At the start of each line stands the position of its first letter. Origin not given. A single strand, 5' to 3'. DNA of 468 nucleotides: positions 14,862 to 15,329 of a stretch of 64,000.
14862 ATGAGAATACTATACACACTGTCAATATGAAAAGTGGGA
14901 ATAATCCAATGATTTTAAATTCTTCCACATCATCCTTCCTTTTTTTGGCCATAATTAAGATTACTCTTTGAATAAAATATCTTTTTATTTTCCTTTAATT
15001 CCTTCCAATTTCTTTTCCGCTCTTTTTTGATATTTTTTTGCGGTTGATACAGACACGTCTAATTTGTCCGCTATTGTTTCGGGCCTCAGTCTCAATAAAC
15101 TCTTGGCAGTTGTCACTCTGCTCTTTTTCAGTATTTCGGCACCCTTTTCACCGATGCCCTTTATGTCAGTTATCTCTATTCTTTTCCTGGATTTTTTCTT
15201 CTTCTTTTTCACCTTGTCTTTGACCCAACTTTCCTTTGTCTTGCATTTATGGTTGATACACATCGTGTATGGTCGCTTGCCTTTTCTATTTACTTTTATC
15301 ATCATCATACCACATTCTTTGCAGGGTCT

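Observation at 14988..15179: Dispersed coding repeat: the same Lys-linker plus HhH module is fused to topoisomerase I, TFB and a membrane protein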

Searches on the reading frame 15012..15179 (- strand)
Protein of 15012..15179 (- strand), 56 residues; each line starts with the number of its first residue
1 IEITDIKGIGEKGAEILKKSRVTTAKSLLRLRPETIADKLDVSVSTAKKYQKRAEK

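Call 20: find_related_loci(query=A2, collection=genome_contigs, flank=4000)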
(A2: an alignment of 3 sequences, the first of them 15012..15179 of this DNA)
Query A2 (56 aa) in genome_contigs; peptide patterns used: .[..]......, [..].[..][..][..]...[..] (x = any residue, [..] = any of these).
377 stretches matched a pattern; 25 encode a relative of the query (tblastn E <= 1e-3); 25 distinct loci.
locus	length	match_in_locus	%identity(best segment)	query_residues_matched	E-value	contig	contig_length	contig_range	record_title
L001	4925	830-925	53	2-33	6e-7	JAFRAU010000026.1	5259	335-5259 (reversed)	Candidatus Saccharibacteria bacterium isolate RGIG2326 Goat_Duodenum.Co__c752314, whole genome shotgun sequence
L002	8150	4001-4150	38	3-52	5e-6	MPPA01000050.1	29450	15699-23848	MAG: Methanococcoides sp. EBM-47 k99_2369, whole genome shotgun sequence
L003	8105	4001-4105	51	1-35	5e-6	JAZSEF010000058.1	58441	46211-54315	MAG: Roseburia sp. isolate T1900044591_TS20190057.MAGScoT_cleanbin_000030 SGB_636_k141_40858, whole genome shotgun seque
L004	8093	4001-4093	55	3-33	5e-6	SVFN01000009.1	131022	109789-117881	MAG: Lachnospiraceae bacterium isolate SIG333 NODE_235_length_131022_cov_11.794456, whole genome shotgun sequence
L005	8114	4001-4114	42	1-38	1e-5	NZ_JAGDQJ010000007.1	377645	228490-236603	Bacillus arachidis strain SY8 contig7, whole genome shotgun sequence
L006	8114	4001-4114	37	1-38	1e-5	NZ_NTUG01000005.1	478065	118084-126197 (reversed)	Bacillus cereus strain AFS016912 AFS016912_108_G5_Contig5_140523, whole genome shotgun sequence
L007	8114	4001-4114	37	1-38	2e-5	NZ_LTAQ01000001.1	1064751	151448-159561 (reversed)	Bacillus gaemokensis strain KCTC 13318 scaffold1.1, whole genome shotgun sequence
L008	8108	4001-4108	44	3-38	1e-5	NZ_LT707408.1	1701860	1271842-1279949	Bacillus dakarensis strain Marseille-P3515T, whole genome shotgun sequence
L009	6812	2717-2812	50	2-33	2e-5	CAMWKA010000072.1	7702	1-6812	MAG TPA_asm: uncultured Lachnospiraceae bacterium isolate SRR14411266_bin.2_metawrap_v1.3_MAG genome assembly, contig: N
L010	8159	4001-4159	36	1-53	2e-5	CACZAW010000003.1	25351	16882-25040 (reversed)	MAG: uncultured Ruminococcus sp. isolate RUG12451 genome assembly, contig: RUG12451_asm_3, whole genome shotgun sequence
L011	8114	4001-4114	37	1-38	3e-5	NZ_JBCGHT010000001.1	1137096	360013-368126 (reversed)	Paenibacillus sp. 102 NODE_1_length_1137096_cov_35.684217, whole genome shotgun sequence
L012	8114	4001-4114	37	1-38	3e-5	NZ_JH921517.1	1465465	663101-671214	Bacillus bingmayongensis strain FJAT-13831 Scaffold1, whole genome shotgun sequence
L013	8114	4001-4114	37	1-38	3e-5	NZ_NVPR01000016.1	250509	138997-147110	Bacillus sp. AFS098217 AFS098217_102_C3_Contig24_140514, whole genome shotgun sequence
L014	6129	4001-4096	50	2-33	3e-5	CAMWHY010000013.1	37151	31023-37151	MAG TPA_asm: uncultured Lachnospiraceae bacterium isolate SRR14411253_bin.14_metawrap_v1.3_MAG genome assembly, contig:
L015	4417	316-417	47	2-35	3e-5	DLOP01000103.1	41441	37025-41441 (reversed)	MAG TPA_asm: Lachnospiraceae bacterium UBA7481 UBA7481_contig_765, whole genome shotgun sequence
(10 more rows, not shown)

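Call 24: search_protein_representatives(alignment_id=A2)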
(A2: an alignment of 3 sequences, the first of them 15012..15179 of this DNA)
Query: 3 sequences, 56 profile positions. Proteins with E-value up to 0.001 (for the whole library): 201; up to 1e-10: 21; up to 1e-30: 0. The best 150 are listed.
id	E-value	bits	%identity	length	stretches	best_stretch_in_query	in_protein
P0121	4.7e-30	119.5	-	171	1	1-56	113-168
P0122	2.2e-23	98.1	-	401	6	2-48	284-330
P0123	1.0e-19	86.4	-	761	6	1-55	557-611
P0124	7.4e-19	83.6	-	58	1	3-56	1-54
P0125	8.1e-19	83.5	-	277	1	2-55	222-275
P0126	4.2e-18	81.2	-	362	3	3-54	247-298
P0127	2.2e-16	75.7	-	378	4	3-54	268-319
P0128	3.1e-16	75.3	-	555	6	3-44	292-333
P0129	1.8e-15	72.8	-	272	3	2-52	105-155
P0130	3.1e-15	72.1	-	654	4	4-52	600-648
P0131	5.9e-15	71.2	-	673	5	3-56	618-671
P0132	3.7e-13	65.4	-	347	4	2-54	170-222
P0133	2.0e-12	63.1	-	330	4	3-54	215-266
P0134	3.5e-12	62.3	-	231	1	2-55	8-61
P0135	7.2e-12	61.3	-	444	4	3-51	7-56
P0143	7.4e-10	54.8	-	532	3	1-56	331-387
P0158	4.1e-08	49.2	-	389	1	2-55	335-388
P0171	3.0e-07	46.4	-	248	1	3-56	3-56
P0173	5.6e-07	45.6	-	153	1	1-50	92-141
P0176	1.1e-06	44.7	-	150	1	3-56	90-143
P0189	3.7e-06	43.0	-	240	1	1-56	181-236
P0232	7.6e-05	38.8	-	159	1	1-55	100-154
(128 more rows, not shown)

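Call 34: search_protein_families(library=pfam, proteins=[P0125, P0171, P0189, P0173, P0135, P0134, P0158, P0143, P0232, P0176], max_evalue=0.001)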
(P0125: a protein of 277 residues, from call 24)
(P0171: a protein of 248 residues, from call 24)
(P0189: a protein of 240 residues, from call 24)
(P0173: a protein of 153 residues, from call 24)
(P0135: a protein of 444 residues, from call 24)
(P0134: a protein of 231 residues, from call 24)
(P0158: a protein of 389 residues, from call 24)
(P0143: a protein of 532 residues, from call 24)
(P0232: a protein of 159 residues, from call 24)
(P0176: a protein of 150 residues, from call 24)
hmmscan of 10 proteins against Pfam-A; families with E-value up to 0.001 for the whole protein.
P0125 (277 aa): 4 families
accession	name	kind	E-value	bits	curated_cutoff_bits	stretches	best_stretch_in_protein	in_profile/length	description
PF02002.24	TFIIE_alpha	-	2.3e-17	63.2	22.9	1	31-135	1-105/105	TFIIE alpha subunit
PF14520.12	HHH_5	-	1e-07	32.7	27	1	224-269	5-50/57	Helix-hairpin-helix domain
PF08271.17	Zn_Ribbon_TF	-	0.0002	21.3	29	1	139-174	1-36/43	TFIIB zinc-binding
PF08274.17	Zn_Ribbon_YjdM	-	0.00078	19.8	30.8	0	102-148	14-29/30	PhnA Zinc-Ribbon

P0171 (248 aa): 5 families
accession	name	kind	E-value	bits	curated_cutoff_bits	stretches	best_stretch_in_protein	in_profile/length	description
PF14520.12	HHH_5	-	6e-07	30.3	27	1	3-38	4-39/57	Helix-hairpin-helix domain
PF00237.24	Ribosomal_L22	-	2.3e-06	28.2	28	1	125-216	3-71/104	Ribosomal protein L22p/L17e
PF11731.14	Cdd1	-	0.00016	22.3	25.5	1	2-42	7-47/86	Pathogenicity locus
PF14229.12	DUF4332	-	0.00032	21.3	23.2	1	3-49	55-101/122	Domain of unknown function (DUF4332)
PF21794.3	RAD51D_N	-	0.00062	20.3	27.3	0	15-47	18-50/60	RAD51D, N-terminal domain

P0189 (240 aa): 4 families
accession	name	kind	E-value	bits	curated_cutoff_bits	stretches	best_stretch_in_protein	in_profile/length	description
PF01092.24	Ribosomal_S6e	-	4.6e-32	110.9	26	1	4-111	2-114/125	Ribosomal protein S6e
PF14520.12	HHH_5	-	2.1e-08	35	27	1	183-235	4-56/57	Helix-hairpin-helix domain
PF11798.14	IMS_HHH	-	2.7e-05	24.6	24.4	1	179-202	9-32/32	IMS family HHH motif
PF14229.12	DUF4332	-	0.00093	19.8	23.2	0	188-234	2-53/122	Domain of unknown function (DUF4332)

P0173 (153 aa): 4 families
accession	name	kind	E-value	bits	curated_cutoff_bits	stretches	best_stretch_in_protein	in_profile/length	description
PF14520.12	HHH_5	-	1.8e-09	38.4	27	1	94-144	4-54/57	Helix-hairpin-helix domain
PF00908.23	dTDP_sugar_isom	-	7.7e-08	32.7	27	1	10-47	1-38/168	dTDP-4-dehydrorhamnose 3,5-epimerase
PF14229.12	DUF4332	-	6.6e-05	23.5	23.2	1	39-136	10-97/122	Domain of unknown function (DUF4332)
PF01294.23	Ribosomal_L13e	-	0.00018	21.9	24.9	1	38-132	71-163/180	Ribosomal protein L13e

P0135 (444 aa): 20 families
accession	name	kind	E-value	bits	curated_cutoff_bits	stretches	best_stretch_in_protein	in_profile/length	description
PF14520.12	HHH_5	-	1.7e-50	169.7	27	4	212-265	4-56/57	Helix-hairpin-helix domain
PF01655.23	Ribosomal_L32e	-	1.2e-35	122.5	25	1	314-419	1-108/108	Ribosomal protein L32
PF11731.14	Cdd1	-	6.4e-25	87.6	25.5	2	75-134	7-66/86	Pathogenicity locus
PF11798.14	IMS_HHH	-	1.3e-18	66.4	24.4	0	7-26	13-32/32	IMS family HHH motif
PF10391.15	DNA_pol_lambd_f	-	9.5e-16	57.8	29.8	0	212-245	3-36/51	Fingers domain of DNA polymerase lambda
PF00633.29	HHH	-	1e-15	57.1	24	0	104-126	8-29/30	Helix-hairpin-helix motif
PF14229.12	DUF4332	-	4.1e-14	53.2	23.2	0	10-45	58-93/122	Domain of unknown function (DUF4332)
PF12826.13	HHH_2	-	1.3e-12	48.1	27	0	79-126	8-53/64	Helix-hairpin-helix motif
PF25453.1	DUF7898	-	2.6e-12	47.4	27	0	212-246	6-40/80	Domain of unknown function (DUF7898)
PF02602.20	HEM4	-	5.3e-10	39.3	27.5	0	125-166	52-95/231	Uroporphyrinogen-III synthase HemD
PF12836.13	HHH_3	-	1.1e-09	38.7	27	0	240-263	11-33/65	Helix-hairpin-helix motif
PF21999.2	IMS_HHH_1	-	2.6e-09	37.8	27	0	8-43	1-36/53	DNA polymerase-iota, thumb domain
PF13399.11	LytR_C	-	5.9e-08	34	22.2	0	213-270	10-66/86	LytR cell envelope-related transcriptional attenuator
PF02961.22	SAM_BAF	-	2.4e-07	31.6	25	0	6-29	19-42/88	Barrier to autointegration factor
PF21794.3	RAD51D_N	-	4.4e-07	30.4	27.3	0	11-43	10-42/60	RAD51D, N-terminal domain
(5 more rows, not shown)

P0134 (231 aa): 11 families
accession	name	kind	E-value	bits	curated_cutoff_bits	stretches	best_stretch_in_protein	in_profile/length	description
PF14520.12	HHH_5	-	4.5e-10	40.3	27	1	7-58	2-53/57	Helix-hairpin-helix domain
PF04513.17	Baculo_PEP_C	-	3.2e-09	37.4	38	1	95-150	40-95/140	Baculovirus polyhedron envelope protein, PEP, C terminus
PF01442.23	Apolipoprotein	-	4.3e-06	27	90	1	109-212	2-105/190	Apolipoprotein A1/A4/E domain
PF09755.14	DUF2046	-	4.3e-06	26.5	24.7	1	68-204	60-195/305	Uncharacterized conserved protein H4 (DUF2046)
PF07889.17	DUF1664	-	8.1e-05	23.1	34.6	0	142-215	46-121/124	Protein of unknown function (DUF1664)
PF06705.16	SF-assemblin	-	0.00039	20.3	30.6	0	97-208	67-185/247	SF-assemblin/beta giardin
PF04967.18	HTH_10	-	0.0004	20.6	23.1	0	41-62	28-49/53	HTH DNA binding domain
PF07352.17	Phage_Mu_Gam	-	0.00045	20.6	28.3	0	89-150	5-66/149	Bacteriophage Mu Gam like protein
PF01544.23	CorA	-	0.00077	19.3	27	1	80-219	86-216/292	CorA-like Mg2+ transporter protein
PF11798.14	IMS_HHH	-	0.00086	19.9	24.4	0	7-28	11-32/32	IMS family HHH motif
PF15665.10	FAM184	-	0.00089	19.4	32.7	0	90-196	93-202/211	Family with sequence similarity 184, A and B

P0158 (389 aa): 2 families
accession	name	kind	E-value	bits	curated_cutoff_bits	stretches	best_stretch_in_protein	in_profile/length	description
PF14520.12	HHH_5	-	2.1e-09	38.1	27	1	335-388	3-56/57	Helix-hairpin-helix domain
PF14229.12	DUF4332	-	0.0007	20.2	23.2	1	341-387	2-53/122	Domain of unknown function (DUF4332)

P0143 (532 aa): 11 families
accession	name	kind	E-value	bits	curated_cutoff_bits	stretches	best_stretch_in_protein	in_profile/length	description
PF14520.12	HHH_5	-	8.8e-27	93.8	27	3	333-387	4-57/57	Helix-hairpin-helix domain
PF11798.14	IMS_HHH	-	5.6e-14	51.9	24.4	0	270-292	11-32/32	IMS family HHH motif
PF11731.14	Cdd1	-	4.5e-11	43.3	25.5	0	270-309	6-44/86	Pathogenicity locus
PF10391.15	DNA_pol_lambd_f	-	1.6e-10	41.1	29.8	0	394-429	3-37/51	Fingers domain of DNA polymerase lambda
PF14229.12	DUF4332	-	7.8e-09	36.2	23.2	2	338-438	2-98/122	Domain of unknown function (DUF4332)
PF00633.29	HHH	-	1.3e-08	34.7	24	0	394-410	13-29/30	Helix-hairpin-helix motif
PF00416.27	Ribosomal_S13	-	2.5e-07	31.6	31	0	330-374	14-58/128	Ribosomal protein S13/S18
PF21704.3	POLH-Rev1_HhH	-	2.7e-06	27.9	27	0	331-361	1-31/56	DNApol eta/Rev1, HhH motif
PF21794.3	RAD51D_N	-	1.8e-05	25.2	27.3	0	350-374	22-46/60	RAD51D, N-terminal domain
PF12826.13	HHH_2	-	0.00021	21.8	27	0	336-373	8-43/64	Helix-hairpin-helix motif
PF14716.13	HHH_8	-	0.0006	20.6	30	0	269-290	47-68/73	Helix-hairpin-helix domain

P0232 (159 aa): 4 families
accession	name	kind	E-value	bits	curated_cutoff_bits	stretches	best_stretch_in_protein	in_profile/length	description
PF01294.23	Ribosomal_L13e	-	1.5e-11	45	24.9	1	9-78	57-133/180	Ribosomal protein L13e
PF14520.12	HHH_5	-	2.5e-07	31.5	27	1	102-154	4-56/57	Helix-hairpin-helix domain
PF25296.1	Decapeptide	-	0.00037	20.7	45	0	18-44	10-36/74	Decapeptide repeat region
PF11798.14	IMS_HHH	-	0.00089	19.8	24.4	0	98-121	9-32/32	IMS family HHH motif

P0176 (150 aa): 5 families
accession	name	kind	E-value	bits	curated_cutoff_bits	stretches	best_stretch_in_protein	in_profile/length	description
PF14520.12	HHH_5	-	1.2e-12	48.5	27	1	89-143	3-57/57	Helix-hairpin-helix domain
PF14229.12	DUF4332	-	2.5e-06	28.1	23.2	1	89-128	54-93/122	Domain of unknown function (DUF4332)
PF11731.14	Cdd1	-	1e-05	26.1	25.5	1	89-130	7-48/86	Pathogenicity locus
PF10391.15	DNA_pol_lambd_f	-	0.00023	21.3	29.8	0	90-118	3-31/51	Fingers domain of DNA polymerase lambda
PF04994.19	TfoX_C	-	0.00035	21.1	23.1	1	87-130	2-45/81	TfoX C-terminal domain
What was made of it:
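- On Pfam HHH_5 / (HhH)2 domain: Close relatives P0125 and P0134 score 32.7 and 40.3 (call 34).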

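Call 35: search_solved_structures(query=A2, max_evalue=1, show_alignments=3)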
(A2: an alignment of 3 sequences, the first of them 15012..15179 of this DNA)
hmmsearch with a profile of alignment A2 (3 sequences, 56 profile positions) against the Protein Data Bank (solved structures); distinct sequences matched with E-value up to 1: 16.
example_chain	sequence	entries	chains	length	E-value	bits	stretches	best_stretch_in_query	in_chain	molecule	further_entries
7yll_A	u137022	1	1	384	3.8e-06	30.1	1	2-37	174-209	DNA polymerase IV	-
4gfj_A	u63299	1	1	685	0.0012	22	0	5-41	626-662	Topoisomerase V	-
5hm5_A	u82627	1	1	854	0.0029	20.9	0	5-41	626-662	Topoisomerase V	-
8df7_A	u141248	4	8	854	0.003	20.8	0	5-41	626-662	Topoisomerase V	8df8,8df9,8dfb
1t3n_A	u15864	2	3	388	0.02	18.2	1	3-45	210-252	polymerase (DNA directed) iota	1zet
3h40_A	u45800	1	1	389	0.02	18.2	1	3-45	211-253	DNA polymerase iota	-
2alz_A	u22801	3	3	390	0.02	18.2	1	3-45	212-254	DNA polymerase iota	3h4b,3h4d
2dpi_A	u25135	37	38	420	0.022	18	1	3-45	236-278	DNA polymerase iota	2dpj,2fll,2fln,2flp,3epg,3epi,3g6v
9drc_A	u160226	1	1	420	0.022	18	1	3-45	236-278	DNA polymerase iota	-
5kt4_A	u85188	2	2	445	0.024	17.9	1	3-45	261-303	DNA polymerase iota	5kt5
5kt6_A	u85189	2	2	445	0.024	17.9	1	3-45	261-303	DNA polymerase iota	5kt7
2bhn_A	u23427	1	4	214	0.046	17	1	1-20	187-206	XPF ENDONUCLEASE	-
2bgw_A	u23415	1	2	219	0.055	16.8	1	1-20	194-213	XPF ENDONUCLEASE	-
9k3w_A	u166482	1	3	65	0.27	14.6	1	19-46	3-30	Transcriptional regulator, PbsX family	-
8dfk_A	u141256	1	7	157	0.27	14.5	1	2-20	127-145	ComE operon protein 1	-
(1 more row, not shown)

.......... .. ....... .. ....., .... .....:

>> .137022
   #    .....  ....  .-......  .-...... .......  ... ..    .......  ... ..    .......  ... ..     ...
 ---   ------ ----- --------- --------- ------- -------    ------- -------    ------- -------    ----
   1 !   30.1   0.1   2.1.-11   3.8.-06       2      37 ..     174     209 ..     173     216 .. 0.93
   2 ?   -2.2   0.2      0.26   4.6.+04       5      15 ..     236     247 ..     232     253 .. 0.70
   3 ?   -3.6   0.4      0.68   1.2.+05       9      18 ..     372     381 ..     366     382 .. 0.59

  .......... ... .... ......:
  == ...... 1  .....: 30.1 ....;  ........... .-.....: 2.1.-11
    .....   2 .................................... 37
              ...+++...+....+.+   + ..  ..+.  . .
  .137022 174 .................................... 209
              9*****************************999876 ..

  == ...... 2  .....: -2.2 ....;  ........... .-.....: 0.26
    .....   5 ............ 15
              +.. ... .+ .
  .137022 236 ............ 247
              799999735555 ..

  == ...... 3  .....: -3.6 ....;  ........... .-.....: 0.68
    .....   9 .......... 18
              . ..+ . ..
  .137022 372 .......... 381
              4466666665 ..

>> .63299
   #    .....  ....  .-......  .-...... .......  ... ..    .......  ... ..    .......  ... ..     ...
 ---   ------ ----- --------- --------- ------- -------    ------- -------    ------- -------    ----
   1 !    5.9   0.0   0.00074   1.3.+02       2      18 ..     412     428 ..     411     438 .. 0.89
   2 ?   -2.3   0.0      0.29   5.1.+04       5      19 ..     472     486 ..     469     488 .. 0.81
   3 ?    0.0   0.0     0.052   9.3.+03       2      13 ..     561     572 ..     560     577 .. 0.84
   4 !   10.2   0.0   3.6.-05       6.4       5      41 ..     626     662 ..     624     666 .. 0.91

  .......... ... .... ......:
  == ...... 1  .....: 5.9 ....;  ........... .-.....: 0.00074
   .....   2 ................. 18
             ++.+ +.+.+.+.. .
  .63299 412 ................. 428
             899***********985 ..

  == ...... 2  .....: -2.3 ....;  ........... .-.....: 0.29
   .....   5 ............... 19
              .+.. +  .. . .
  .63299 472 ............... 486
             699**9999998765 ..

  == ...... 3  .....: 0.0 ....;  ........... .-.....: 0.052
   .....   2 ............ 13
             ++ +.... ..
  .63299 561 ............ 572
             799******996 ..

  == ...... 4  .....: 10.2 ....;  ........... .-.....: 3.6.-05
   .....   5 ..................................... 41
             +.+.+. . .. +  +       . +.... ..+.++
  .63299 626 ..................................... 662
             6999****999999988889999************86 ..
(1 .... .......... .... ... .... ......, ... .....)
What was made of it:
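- Closest known: Topoisomerase V of Methanopyrus kandleri. Same: There are weak sequence hits to Topo V repeats (call 35).
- Closest known: ComEA-type and archaeal '2-TM +. Same: There is a weak PDB hit to ComEA (call 35).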

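Call 43: predict_structure(alignment_id=A2)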
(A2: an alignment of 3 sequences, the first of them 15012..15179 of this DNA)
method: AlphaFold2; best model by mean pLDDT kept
length: 56 residues; sequences in the alignment: 3
mean_pLDDT: 86.0   pTM: 0.61
mean pLDDT of the five models: 86.0, 85.8, 83.5, 68.2, 65.6
residues with pLDDT >= 90: 7; 70-90: 49; 50-70: 0; < 50: 0
segments of 3 or more residues with pLDDT < 50: none
pLDDT, mean of each block of 10 residues (from residue 1): 81 86 86 88 89 85
secondary structure, 60 per line:
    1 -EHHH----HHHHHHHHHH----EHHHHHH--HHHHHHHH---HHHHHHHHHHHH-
elements in order: H10-19 H25-30 H33-40 H44-55
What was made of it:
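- On Pfam HHH_5 / (HhH)2 domain: Call 43: AF2 pLDDT 86, with helices at 10-19, 25-30, 33-40 and 44-55 plus a short N-terminal turn.
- AF2 pLDDT 86 with the helix pattern expected of an (HhH)2 domain (call 43).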

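Call 47: fold_search(model_id=the predicted structure, library=pdb)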
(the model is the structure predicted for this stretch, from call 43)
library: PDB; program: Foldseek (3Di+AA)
matches with E <= 10: 508; with E <= 0.001: 0
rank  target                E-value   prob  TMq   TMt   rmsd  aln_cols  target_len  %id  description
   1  2zud_B                6.6e-03  1.00  0.76  0.17   1.9        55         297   24  Crystal Structure of Left-handed RadA Filament (released 2009-04-07)
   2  2zuc_A                9.0e-03  1.00  0.75  0.17   1.9        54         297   24  Crystal structure of left-handed RadA filament (released 2009-04-07)
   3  2zud_A                1.7e-02  1.00  0.75  0.17   1.9        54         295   24  Crystal Structure of Left-handed RadA Filament (released 2009-04-07)
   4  2zuc_B                2.1e-02  1.00  0.74  0.17   2.0        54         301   24  Crystal structure of left-handed RadA filament (released 2009-04-07)
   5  4fs1_A                2.3e-02  1.00  0.74  0.13   2.0        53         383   30  Base pairing mechanism of N2,3-ethenoguanine with dTTP by human polymerase iota (released 2012-08-29)
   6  2bke                  2.8e-02  1.00  0.76  0.17   1.9        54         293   24  Conformational Flexibility Revealed by the Crystal Structure of a Crenarchaeal RadA (released 2005-03-16)
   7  4eyh_B                3.3e-02  1.00  0.73  0.13   1.8        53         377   28  Human DNA polymerase iota incorporating dCTP opposite N-(deoxyguanosin-8-yl)-1-aminopyrene lesion (released 2013-01-09)
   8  2z43_C                3.5e-02  1.00  0.78  0.18   1.8        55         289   24  Structure of a twinned crystal of RadA (released 2007-11-13)
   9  9drc_A                4.3e-02  1.00  0.75  0.13   1.7        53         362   28  Ternary substrate complex of DNA polymerase iota R71A mutant with DNA (template A) and dTTP (released 2025-07-09)
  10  5kt5_A                4.5e-02  1.00  0.74  0.13   1.9        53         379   30  Teranry complex of human DNA polymerase iota R96G inserting dCMPNPP opposite template G in the presence of Mn2+ (released 2016-08-31)
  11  3osn_A                4.5e-02  1.00  0.74  0.13   1.9        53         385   30  Structural Basis for Proficient Incorporation of dTTP Opposite O6-Methylguanine by Human DNA Polymerase Iota (released 2010-10-20)
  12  3gv7_B                4.8e-02  1.00  0.74  0.13   1.9        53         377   30  Human DNA polymerase iota in complex with T template DNA and incoming dTTP (released 2009-06-02)
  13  3gv5_B                5.1e-02  1.00  0.74  0.13   1.7        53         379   28  Human DNA polymerase iota in complex with T template DNA and incoming ddADP (released 2009-06-02)
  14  9dqt_A                5.8e-02  1.00  0.73  0.13   1.8        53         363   28  Binary substrate complex of DNA polymerase iota with DNA (template A) (released 2025-07-09)
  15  3gv8_B                5.8e-02  1.00  0.74  0.13   1.9        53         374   30  Human DNA polymerase iota in complex with T template DNA and incoming dGTP (released 2009-06-02)
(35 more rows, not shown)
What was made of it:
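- On Pfam HHH_5 / (HhH)2 domain: Call 47: RadA/Rad51 N-terminal domain and Pol iota/Dpo4 thumb, TMq 0.72-0.87, rmsd 1.5-2.4 A over 52-55 residues.
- Closest known: . Same: Foldseek TMq is 0.75-0.87 (call 47).
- Foldseek gives RadA/Rad51 N-terminal (HhH)2 at TMq 0.75-0.87, rmsd 1.5-2.0 A, and Y-family polymerase thumbs (call 47).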
